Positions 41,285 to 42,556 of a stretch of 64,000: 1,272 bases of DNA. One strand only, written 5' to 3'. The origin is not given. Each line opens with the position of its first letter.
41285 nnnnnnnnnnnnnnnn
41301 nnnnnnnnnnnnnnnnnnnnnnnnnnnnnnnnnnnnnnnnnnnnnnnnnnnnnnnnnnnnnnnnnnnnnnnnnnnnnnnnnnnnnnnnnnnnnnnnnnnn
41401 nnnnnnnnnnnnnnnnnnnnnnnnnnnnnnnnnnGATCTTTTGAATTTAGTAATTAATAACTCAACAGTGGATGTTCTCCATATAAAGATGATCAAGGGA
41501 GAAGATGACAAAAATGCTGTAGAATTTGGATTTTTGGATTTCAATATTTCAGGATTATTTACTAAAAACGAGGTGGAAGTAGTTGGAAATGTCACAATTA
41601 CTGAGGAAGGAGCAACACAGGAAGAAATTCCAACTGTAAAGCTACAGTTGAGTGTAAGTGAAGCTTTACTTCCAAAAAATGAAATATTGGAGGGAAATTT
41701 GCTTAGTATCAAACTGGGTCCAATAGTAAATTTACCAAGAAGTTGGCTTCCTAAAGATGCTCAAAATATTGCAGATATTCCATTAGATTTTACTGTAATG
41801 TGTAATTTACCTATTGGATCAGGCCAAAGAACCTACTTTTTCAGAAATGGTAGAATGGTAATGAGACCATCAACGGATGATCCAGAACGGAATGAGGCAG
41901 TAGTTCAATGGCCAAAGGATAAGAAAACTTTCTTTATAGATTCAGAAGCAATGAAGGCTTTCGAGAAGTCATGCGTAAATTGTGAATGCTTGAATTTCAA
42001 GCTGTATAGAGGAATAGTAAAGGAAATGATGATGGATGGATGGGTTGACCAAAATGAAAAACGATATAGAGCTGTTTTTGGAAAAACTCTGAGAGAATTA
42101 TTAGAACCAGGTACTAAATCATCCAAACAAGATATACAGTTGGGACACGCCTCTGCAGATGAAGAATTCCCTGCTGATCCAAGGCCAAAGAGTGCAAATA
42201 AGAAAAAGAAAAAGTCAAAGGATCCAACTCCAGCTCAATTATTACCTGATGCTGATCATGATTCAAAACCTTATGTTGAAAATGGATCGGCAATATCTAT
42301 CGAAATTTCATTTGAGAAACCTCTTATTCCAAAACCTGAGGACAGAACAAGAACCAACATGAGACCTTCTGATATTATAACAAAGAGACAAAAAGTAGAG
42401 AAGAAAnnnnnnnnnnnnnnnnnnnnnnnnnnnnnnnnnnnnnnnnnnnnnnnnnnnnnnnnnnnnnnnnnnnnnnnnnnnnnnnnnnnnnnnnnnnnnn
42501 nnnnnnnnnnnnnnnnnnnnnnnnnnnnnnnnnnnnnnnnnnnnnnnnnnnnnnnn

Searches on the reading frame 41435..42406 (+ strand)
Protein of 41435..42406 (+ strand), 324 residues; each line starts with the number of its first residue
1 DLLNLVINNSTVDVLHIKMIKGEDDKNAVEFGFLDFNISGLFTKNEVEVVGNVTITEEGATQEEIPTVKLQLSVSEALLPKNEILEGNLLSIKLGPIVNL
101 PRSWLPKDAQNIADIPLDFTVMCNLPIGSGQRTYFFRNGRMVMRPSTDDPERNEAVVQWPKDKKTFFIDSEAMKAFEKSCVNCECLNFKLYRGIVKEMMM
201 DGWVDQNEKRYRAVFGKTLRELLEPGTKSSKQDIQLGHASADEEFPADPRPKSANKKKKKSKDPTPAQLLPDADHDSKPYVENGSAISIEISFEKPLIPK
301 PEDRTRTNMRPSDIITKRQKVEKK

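Call 58: search_protein_representatives(protein=window:41435-42406:+)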
Query: 324 residues. Proteins with E-value up to 0.001 (for the whole library): 25; up to 1e-10: 8; up to 1e-30: 0. The best 25 are listed.
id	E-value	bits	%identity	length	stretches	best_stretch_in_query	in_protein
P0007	4.7e-28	114.8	32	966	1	83-321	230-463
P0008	3.3e-16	75.9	39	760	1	156-323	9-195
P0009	5.8e-16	75.1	35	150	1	176-324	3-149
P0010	9.6e-14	67.8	32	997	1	74-324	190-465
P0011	4.5e-12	62.3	32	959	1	62-324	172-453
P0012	1.1e-11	61.1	34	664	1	179-324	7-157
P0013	5.5e-11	58.7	32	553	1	144-323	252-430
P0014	7.9e-11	58.2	26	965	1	81-320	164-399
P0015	9.7e-10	54.6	34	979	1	186-322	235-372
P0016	2.3e-09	53.4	30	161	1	186-308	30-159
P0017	5.9e-08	48.8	30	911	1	56-318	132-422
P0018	1.5e-07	47.5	34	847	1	191-323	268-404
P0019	1.5e-07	47.4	34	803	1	195-321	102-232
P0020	3.1e-06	43.1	29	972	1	59-262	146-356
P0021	5.6e-06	42.3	28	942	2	191-321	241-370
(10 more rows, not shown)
